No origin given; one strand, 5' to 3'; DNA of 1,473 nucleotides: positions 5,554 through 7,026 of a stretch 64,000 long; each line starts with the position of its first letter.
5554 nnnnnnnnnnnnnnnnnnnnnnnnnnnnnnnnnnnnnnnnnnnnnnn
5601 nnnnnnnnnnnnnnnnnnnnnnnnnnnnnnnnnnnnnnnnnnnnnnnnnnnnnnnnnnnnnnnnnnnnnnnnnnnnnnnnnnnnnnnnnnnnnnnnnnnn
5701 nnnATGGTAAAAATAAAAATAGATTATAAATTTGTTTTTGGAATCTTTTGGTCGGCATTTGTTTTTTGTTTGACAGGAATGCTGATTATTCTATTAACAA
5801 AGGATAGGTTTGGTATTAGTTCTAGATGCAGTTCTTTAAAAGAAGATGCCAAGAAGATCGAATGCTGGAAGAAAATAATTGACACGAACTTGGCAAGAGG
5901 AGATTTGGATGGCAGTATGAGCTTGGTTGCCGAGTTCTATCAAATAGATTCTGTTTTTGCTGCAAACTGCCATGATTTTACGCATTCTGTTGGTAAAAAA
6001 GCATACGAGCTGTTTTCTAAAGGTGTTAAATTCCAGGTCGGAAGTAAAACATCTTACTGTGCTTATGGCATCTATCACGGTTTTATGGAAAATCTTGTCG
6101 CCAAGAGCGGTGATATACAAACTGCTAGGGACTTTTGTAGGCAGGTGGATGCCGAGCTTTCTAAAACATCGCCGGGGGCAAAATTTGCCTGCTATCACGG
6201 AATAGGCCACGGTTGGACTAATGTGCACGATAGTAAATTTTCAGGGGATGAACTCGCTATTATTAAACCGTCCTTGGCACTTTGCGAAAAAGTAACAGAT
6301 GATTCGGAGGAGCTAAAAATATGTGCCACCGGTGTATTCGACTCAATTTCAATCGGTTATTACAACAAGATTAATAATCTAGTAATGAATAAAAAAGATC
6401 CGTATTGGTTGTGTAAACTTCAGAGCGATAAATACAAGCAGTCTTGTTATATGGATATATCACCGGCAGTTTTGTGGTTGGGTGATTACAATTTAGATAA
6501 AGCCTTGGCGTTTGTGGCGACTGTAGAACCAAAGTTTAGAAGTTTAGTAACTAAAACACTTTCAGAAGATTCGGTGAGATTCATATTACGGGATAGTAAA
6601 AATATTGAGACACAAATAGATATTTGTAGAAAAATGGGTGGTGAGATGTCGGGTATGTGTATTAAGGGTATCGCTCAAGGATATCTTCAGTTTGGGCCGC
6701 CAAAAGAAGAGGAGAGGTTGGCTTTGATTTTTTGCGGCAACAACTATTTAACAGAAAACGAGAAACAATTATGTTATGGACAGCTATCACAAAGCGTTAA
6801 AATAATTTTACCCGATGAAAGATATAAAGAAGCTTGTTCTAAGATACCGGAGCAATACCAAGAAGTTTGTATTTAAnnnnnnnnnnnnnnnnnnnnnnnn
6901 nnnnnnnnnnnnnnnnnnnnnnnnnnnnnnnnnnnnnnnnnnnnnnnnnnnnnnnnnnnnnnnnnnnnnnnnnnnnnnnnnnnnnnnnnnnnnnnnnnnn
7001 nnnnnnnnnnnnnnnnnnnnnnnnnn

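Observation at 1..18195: Tandem array of at least 11 paralogous Cys/His-rich repeat proteins in one translationally coupled operon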

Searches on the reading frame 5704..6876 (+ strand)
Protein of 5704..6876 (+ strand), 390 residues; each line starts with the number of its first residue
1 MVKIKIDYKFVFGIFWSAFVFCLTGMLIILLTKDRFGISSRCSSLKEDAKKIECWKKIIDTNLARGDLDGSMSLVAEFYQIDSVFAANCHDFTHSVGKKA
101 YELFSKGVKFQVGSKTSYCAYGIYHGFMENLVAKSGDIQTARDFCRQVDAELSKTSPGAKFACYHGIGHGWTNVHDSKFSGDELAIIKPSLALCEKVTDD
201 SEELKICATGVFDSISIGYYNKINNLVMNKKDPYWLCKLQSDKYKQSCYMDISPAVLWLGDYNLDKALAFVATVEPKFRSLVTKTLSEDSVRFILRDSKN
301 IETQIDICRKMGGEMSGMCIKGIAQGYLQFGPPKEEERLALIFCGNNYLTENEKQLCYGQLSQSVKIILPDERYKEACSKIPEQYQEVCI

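Call 3: search_protein_families(library=pfam, proteins=[window:5704-6876:+], max_evalue=1)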
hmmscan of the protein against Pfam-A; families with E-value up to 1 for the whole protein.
window:5704-6876:+ (390 aa): 0 families

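Call 6: search_protein_families(library=ncbifam, proteins=[window:5704-6876:+], max_evalue=1)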
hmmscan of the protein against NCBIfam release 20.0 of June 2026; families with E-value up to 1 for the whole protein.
window:5704-6876:+ (390 aa): 1 family
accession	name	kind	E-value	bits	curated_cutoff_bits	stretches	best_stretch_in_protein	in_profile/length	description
NF009305.0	PRK12662.1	equivalog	0.22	10.2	700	1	14-38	111-135/492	putative monovalent cation/H+ antiporter subunit D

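Call 8: find_homologous_proteins(query=window:5704-6876:+, max_evalue=0.001)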
Query window:5704-6876:+ (390 aa): 76 proteins with E <= 0.001 among 1436 candidates.
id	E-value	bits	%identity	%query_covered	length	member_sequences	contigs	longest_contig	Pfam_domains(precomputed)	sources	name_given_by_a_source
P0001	2.5e-266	901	100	100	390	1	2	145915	-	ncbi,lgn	-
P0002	1.1e-176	605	66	100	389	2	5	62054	-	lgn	-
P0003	8.5e-164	563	61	97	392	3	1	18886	-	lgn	-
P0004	2.6e-157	542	57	100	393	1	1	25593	-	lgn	-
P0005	8.9e-145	500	57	97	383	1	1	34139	-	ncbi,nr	ncbi:MAG TPA: hypothetical protein VFI61_00225 [Patescibacteria group bacterium]|nr:hypothetical pro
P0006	3.3e-141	489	55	97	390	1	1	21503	-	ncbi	-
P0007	3.4e-141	489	54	99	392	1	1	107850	-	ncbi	-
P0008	1.9e-140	486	56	95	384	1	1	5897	-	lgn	-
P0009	2.6e-139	482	55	95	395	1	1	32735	-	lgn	-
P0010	1.1e-138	480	56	93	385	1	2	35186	-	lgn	-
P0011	3.2e-137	476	53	98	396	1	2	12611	-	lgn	-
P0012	2.7e-136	473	53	94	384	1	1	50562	-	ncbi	-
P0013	4.7e-136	472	55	93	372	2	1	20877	-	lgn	-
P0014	8.5e-134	464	53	96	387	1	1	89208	-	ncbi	-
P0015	1.2e-129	451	53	90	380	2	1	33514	-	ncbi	-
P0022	2.4e-115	404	46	92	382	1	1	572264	-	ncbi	-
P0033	1.8e-96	341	41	90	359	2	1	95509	-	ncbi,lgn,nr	ncbi:hypothetical protein HY086_03910 [Candidatus Gottesmanbacteria bacterium]|nr:hypothetical prote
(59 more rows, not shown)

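Call 25: predict_structure(alignment_id=A2)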
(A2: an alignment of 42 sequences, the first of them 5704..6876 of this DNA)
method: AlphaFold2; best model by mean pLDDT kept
length: 390 residues; sequences in the alignment: 42
mean_pLDDT: 93.7   pTM: 0.86
mean pLDDT of the five models: 93.7, 92.5, 92.3, 92.0, 91.6
residues with pLDDT >= 90: 331; 70-90: 53; 50-70: 6; < 50: 0
segments of 3 or more residues with pLDDT < 50: none
pLDDT, mean of each block of 10 residues (from residue 1): 75 93 91 76 95 96 95 93 91 97 95 88 95 93 93 88 95 92 96 96 97 97 96 98 98 98 98 98 98 95 98 97 95 88 97 97 89 92 93
secondary structure, 60 per line:
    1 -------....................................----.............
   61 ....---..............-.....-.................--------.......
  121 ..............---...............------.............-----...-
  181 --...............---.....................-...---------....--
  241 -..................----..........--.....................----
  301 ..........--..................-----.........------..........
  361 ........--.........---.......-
elements in order: H8-43 H48-64 H68-81 H83-87 H89-105 H114-134 H138-152 H159-171 H183-197 H201-221 H235-238 H242-259 H264-273 H276-296 H301-310 H313-330 H336-344 H351-368 H371-379 H383-389

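Call 27: search_protein_representatives(alignment_id=A2)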
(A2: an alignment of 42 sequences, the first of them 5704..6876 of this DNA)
Query: 42 sequences, 390 profile positions. Proteins with E-value up to 0.001 (for the whole library): 6234; up to 1e-10: 4171; up to 1e-30: 867. The best 150 are listed.
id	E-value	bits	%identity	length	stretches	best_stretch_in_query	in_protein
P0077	4.1e-155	533.1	-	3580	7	35-388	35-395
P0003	7.9e-152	522.2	-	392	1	5-388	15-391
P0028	5.6e-147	506.3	-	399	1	4-388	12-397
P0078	5.1e-134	463.6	-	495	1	23-388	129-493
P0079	3.3e-129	447.8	-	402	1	1-389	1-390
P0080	4.7e-128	444.0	-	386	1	10-387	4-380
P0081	1.1e-125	436.1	-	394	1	3-388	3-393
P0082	4.8e-125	434.1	-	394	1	7-388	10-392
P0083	1.8e-124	432.2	-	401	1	5-389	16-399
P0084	1.1e-123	429.6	-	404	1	4-388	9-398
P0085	3.8e-123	427.8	-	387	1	1-387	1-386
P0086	1.3e-122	426.0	-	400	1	7-389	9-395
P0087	1.9e-121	422.2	-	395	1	6-388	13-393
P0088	7.1e-121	420.3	-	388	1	5-388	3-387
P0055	9.7e-121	419.9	-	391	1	1-388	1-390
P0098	8.1e-116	403.7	-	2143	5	46-388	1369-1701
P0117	1.7e-110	386.2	-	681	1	30-388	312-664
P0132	9.1e-108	377.2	-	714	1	11-387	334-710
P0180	1.6e-98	346.8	-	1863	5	36-388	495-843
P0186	2.9e-98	345.9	-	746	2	52-387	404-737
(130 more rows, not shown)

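Call 28: fold_search(model_id=the predicted structure, library=pdb)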
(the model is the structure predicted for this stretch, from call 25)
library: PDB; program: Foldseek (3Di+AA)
matches with E <= 10: 898; with E <= 0.001: 0
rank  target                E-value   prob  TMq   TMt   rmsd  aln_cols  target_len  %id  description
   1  8cwy_A                5.4e-03  1.00  0.27  0.24  18.6       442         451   12  Accurate computational design of genetically encoded 3D protein crystals (released 2023-11-01)
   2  6een_D                1.4e-02  0.99  0.25  0.29  16.5       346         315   14  Crystal structure of a designer Pentatrico Peptide RNA binding protein, bound to a complex RNA target and featuring an (released 2019-08-21)
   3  1bk5_A                1.6e-02  0.94  0.20  0.19  22.5       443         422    9  KARYOPHERIN ALPHA FROM SACCHAROMYCES CEREVISIAE (released 1999-01-06)
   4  6een_B                1.6e-02  0.99  0.25  0.29  16.5       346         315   14  Crystal structure of a designer Pentatrico Peptide RNA binding protein, bound to a complex RNA target and featuring an (released 2019-08-21)
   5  5h2w_C                2.0e-02  0.94  0.20  0.20  21.8       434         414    9  Crystal structure of the karyopherin Kap60p bound to the SUMO protease Ulp1p (150-340) (released 2016-12-14)
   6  6ok3_B                2.4e-02  0.66  0.16  0.14  25.7       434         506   11  Crystal structure of Sel1 repeat protein from Oxalobacter formigenes (released 2020-04-15)
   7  6een_C                2.5e-02  0.98  0.25  0.30  16.5       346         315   14  Crystal structure of a designer Pentatrico Peptide RNA binding protein, bound to a complex RNA target and featuring an (released 2019-08-21)
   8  8ga7                  2.6e-02  0.33  0.12  0.10  23.1       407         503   11  Geometrically programmable nanomaterial construction using regularized protein building blocks (released 2024-03-13)
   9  6een_A                2.7e-02  0.98  0.25  0.29  16.5       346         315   14  Crystal structure of a designer Pentatrico Peptide RNA binding protein, bound to a complex RNA target and featuring an (released 2019-08-21)
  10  1wa5_B                3.4e-02  0.90  0.21  0.19  22.6       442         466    9  Structure of the Cse1:Imp-alpha:RanGTP complex (released 2004-12-13)
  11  7t7t_B                4.3e-02  0.63  0.17  0.15  24.7       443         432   11  Structure of TSK/BRU1 bound to histone H3.1 (released 2022-03-30)
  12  8qxd_N                4.9e-02  0.75  0.18  0.11  18.3       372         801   11  Cryo-EM structure of the cross-exon pre-B complex (released 2024-05-22)
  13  3zpj                  5.1e-02  0.82  0.20  0.21  19.4       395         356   11  Crystal structure of Ton1535 from Thermococcus onnurineus NA1 (released 2013-12-04)
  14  5h7c_C                5.3e-02  0.91  0.23  0.22  25.9       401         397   13  Crystal structure of a repeat protein with two Protein A-DHR14 repeat modules (released 2017-06-28)
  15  6qdm_A                5.9e-02  0.57  0.17  0.11  19.5       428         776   14  Molecular features of the UNC-45 chaperone critical for binding and folding muscle myosin (released 2019-10-30)
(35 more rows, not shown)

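Call 31: find_encoding_contigs(protein=P0022, flank=10000, max_places=2)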
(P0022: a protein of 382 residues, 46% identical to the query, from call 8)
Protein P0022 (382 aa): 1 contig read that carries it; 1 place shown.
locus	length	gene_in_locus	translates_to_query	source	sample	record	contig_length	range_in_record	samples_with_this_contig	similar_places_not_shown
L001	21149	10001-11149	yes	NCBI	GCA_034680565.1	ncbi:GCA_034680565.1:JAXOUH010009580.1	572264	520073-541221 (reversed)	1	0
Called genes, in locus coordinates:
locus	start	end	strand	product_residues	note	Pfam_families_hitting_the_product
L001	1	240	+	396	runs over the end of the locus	-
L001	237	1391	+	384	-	-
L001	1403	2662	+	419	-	PF13473:Cupredoxin_1 (weak)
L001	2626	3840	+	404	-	-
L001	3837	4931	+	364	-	-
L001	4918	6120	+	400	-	-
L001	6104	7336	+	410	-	-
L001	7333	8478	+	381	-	-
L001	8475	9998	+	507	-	PF13473:Cupredoxin_1 (weak)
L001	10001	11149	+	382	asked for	-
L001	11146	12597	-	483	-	PF13231:PMT_2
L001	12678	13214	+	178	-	-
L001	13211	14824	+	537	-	-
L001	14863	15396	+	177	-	-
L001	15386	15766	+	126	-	-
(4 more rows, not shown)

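Call 32: find_encoding_contigs(protein=P0033, flank=10000, max_places=2)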
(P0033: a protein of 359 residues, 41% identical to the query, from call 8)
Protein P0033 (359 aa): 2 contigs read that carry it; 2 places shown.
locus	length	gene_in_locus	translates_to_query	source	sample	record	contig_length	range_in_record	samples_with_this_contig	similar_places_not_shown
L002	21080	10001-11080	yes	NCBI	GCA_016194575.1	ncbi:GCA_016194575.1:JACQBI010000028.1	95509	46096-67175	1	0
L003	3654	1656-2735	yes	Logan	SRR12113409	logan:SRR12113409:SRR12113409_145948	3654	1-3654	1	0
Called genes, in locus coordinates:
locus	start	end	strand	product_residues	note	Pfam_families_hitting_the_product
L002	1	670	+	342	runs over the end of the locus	PF00535:Glycos_transf_2, PF10111:Glyco_tranf_2_2, PF13641:Glyco_tranf_2_3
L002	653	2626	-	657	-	PF13424:TPR_12 (faint), PF21033:RMD1-3 (faint), PF00515:TPR_1 (faint), PF07719:TPR_2 (faint), PF13431:TPR_17 (faint), PF13432:TPR_16 (faint), PF14559:TPR_19 (weak), PF13414:TPR_11, +1 more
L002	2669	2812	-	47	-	PF19451:DUF5989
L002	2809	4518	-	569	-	PF02543:Carbam_trans_N, PF00814:TsaD (weak), PF16861:Carbam_trans_C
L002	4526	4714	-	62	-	-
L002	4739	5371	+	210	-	-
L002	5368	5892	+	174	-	PF07963:N_methyl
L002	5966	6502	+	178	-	PF07963:N_methyl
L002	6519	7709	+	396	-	-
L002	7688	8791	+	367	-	-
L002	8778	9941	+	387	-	-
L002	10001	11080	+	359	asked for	-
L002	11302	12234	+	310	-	-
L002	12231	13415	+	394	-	-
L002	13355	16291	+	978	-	PF01839:FG-GAP (faint), PF13517:FG-GAP_3, PF07593:UnbV_ASPIC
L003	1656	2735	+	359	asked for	-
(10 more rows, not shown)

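Call 42: search_protein_families(library=pfam, proteins=[P0077, P0098, P0180, P0117, P0132, P0186], max_evalue=0.001)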
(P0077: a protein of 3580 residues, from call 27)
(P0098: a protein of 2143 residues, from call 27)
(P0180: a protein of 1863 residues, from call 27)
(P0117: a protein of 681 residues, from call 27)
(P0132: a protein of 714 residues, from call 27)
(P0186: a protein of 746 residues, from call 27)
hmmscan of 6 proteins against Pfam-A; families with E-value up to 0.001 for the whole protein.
P0077 (3580 aa): 4 families
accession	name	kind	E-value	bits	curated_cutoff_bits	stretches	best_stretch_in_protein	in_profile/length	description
PF00933.27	Glyco_hydro_3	-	6e-61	207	27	1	3093-3402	2-315/316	Glycosyl hydrolase family 3 N terminal domain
PF01816.23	LRV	-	4.5e-10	39.7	21.6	0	3438-3463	1-26/26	Leucine rich repeat variant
PF02985.28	HEAT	-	0.00026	21.4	23.5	0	3427-3446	3-22/31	HEAT repeat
PF13646.12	HEAT_2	-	0.00091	19.9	27.7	0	3505-3566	3-74/88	HEAT repeats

P0098 (2143 aa): 0 families

P0180 (1863 aa): 0 families

P0117 (681 aa): 2 families
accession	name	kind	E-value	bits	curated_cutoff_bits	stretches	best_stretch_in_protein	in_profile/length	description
PF02230.22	Abhydrolase_2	-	9.4e-09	35.9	23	1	55-204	9-149/217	Phospholipase/Carboxylesterase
PF01738.24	DLH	-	0.00015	21.9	21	0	54-193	8-129/217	Dienelactone hydrolase family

P0132 (714 aa): 0 families

P0186 (746 aa): 0 families

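Call 44: find_related_loci(query=A2, collection=genome_contigs, flank=10000)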
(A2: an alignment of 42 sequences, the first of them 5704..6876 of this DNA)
Query A2 (390 aa) in genome_contigs; peptide patterns used: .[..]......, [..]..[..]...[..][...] (x = any residue, [..] = any of these).
356 stretches matched a pattern; 217 encode a relative of the query (tblastn E <= 1e-3); the best 80 are kept; 74 distinct loci.
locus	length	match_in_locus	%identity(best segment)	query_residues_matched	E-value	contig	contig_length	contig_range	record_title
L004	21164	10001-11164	66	1-389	0e+0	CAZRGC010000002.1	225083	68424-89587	MAG TPA_asm: uncultured Gammaproteobacteria bacterium isolate SRP173033_co1_108 genome assembly, contig: NODE_43_length_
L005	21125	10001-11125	57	10-389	8e-148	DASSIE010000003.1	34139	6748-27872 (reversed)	MAG TPA_asm: Patescibacteria group bacterium isolate SMAG_U1079 k141_101495, whole genome shotgun sequence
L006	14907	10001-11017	47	51-389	2e-112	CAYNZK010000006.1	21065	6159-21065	MAG TPA_asm: uncultured Candidatus Saccharibacteria bacterium isolate ERP125453_co1_532 genome assembly, contig: NODE_24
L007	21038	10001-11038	44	47-389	8e-96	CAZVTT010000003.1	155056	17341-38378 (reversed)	MAG TPA_asm: uncultured Gammaproteobacteria bacterium isolate SRP292972_co1_32 genome assembly, contig: NODE_127_length_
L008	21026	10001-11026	41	47-389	2e-91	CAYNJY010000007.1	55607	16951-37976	MAG TPA_asm: uncultured Gammaproteobacteria bacterium isolate ERP125453_co1_527 genome assembly, contig: NODE_384_length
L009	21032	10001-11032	40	48-389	4e-90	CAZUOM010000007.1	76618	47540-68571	MAG TPA_asm: uncultured Gammaproteobacteria bacterium isolate binchicken_co341_72 genome assembly, contig: NODE_29_lengt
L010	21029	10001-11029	38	48-389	1e-86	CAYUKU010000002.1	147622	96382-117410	MAG TPA_asm: uncultured Gammaproteobacteria bacterium isolate binchicken_co58_53 genome assembly, contig: NODE_87_length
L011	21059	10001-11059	37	37-389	7e-85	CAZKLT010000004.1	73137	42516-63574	MAG TPA_asm: uncultured Gammaproteobacteria bacterium isolate SRP237561_co1_402 genome assembly, contig: NODE_459_length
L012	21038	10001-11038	35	40-389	1e-78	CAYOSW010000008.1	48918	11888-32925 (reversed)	MAG TPA_asm: uncultured Gammaproteobacteria bacterium isolate binchicken_co105_397 genome assembly, contig: NODE_806_len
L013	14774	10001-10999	35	54-389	1e-78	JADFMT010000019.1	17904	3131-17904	MAG: Patescibacteria group bacterium isolate B5T1B11 B5T1B11_NODE475, whole genome shotgun sequence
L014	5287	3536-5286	49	40-357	2e-77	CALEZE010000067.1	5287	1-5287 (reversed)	MAG TPA_asm: uncultured bacterium isolate SRR7515931_bin.142_CONCOCT_v1.1_MAG genome assembly, contig: ERZ869938.8944, w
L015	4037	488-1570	35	29-386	2e-76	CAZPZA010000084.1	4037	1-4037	MAG TPA_asm: uncultured Gammaproteobacteria bacterium isolate binchicken_co21_463 genome assembly, contig: NODE_34397_le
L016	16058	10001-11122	35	15-390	4e-75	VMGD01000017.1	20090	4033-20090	MAG: Microgenomates group bacterium Gr01-1014_7 G01um10147_scaffold_789, whole genome shotgun sequence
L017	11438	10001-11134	34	14-386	6e-75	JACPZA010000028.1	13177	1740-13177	MAG: Candidatus Daviesbacteria bacterium isolate NC_groundwater_877_Pr1_S2p5_34_16 Montesol18_S2p5_coassembly_scaffold_7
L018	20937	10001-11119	36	24-389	1e-73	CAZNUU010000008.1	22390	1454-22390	MAG TPA_asm: uncultured Candidatus Saccharibacteria bacterium isolate SRP273308_co1_7 genome assembly, contig: NODE_2355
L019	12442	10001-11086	35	37-390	1e-73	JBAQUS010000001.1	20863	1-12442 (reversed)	MAG: Minisyncoccia bacterium isolate MFD03283_ilm_asm_bin6 k127_62446, whole genome shotgun sequence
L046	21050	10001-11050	32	38-389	4e-63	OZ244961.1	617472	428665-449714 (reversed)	MAG: Candidatus Paceibacterota bacterium isolate 63aa3da3-3836-4a92-b552-87f0a2bd5cc7 genome assembly, chromosome: 1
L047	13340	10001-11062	33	41-389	8e-62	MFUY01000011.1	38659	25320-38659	MAG: Candidatus Nomurabacteria bacterium RIFCSPLOWO2_01_FULL_41_12 rifcsplowo2_01_scaffold_1862, whole genome shotgun se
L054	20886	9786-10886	30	23-389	3e-59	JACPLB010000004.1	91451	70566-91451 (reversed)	MAG: Candidatus Kaiserbacteria bacterium isolate NC_groundwater_510_Ag_S-0.1um_48_15 S35_SO-1_scaffold_37270, whole geno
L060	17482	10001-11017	33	39-378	4e-57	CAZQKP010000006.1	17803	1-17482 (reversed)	MAG TPA_asm: uncultured Candidatus Saccharibacteria bacterium isolate SRP273308_co1_145 genome assembly, contig: NODE_34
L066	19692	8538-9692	30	23-389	2e-56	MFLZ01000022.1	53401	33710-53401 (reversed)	MAG: Candidatus Kaiserbacteria bacterium RIFCSPLOWO2_01_FULL_54_13 rifcsplowo2_01_scaffold_2338, whole genome shotgun se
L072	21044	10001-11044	28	50-387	1e-53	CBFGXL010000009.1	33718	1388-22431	MAG TPA_asm: uncultured bacterium isolate SRR32277370_binner13_Refined_17 genome assembly, contig: ERZ27321089.84, whole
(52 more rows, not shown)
